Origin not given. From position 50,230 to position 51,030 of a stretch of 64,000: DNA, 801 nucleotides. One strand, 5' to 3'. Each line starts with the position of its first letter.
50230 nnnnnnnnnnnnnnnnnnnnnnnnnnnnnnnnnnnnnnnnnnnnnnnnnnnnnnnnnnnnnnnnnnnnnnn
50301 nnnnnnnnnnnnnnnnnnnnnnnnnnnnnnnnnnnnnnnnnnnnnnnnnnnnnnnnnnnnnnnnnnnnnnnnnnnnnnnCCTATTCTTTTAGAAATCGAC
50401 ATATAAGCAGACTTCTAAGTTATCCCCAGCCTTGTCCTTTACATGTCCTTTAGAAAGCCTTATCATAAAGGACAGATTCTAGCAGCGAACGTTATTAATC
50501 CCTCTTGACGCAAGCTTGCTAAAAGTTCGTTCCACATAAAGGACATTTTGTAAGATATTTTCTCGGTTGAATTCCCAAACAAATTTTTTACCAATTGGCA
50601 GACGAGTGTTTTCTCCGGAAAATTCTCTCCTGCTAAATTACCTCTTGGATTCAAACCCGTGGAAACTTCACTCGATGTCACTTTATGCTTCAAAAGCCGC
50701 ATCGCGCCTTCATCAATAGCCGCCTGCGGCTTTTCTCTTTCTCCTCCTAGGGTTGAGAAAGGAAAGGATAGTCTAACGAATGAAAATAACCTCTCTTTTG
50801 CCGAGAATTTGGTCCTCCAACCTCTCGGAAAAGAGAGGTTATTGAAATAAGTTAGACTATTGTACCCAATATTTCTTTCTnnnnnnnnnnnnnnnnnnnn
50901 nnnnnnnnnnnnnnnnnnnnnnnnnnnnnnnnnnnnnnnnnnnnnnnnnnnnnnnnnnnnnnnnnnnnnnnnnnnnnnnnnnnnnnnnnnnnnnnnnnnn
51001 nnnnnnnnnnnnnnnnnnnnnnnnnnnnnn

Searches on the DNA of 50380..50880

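Call 63: search_rna_families(source=window, start=50380, end=50880, threshold=evalue, max_evalue=1)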
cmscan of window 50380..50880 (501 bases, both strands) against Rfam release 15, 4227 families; matches with E-value up to 1: 5.
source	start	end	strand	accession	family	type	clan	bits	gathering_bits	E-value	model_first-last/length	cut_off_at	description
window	50786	50842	-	RF03366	mir-3122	Gene; miRNA;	-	26.5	92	0.012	1-73/73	no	mir-3122 microRNA precursor family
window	50548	50591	-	RF00900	mir-255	Gene; miRNA;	-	22.2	50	0.17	1-59/59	no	mir-255 microRNA precursor family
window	50769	50859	-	RF04171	MIR1509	Gene; miRNA;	-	20.2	87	0.26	1-121/121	no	MIR1509 microRNA precursor family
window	50785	50843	+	RF03933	MIR6445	Gene; miRNA;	-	17.8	100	0.93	1-117/117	no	MIR6445 microRNA precursor family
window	50726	50776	+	RF00736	mir-320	Gene; miRNA;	-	16.5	55.5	0.57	1-76/76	no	mir-320 microRNA precursor family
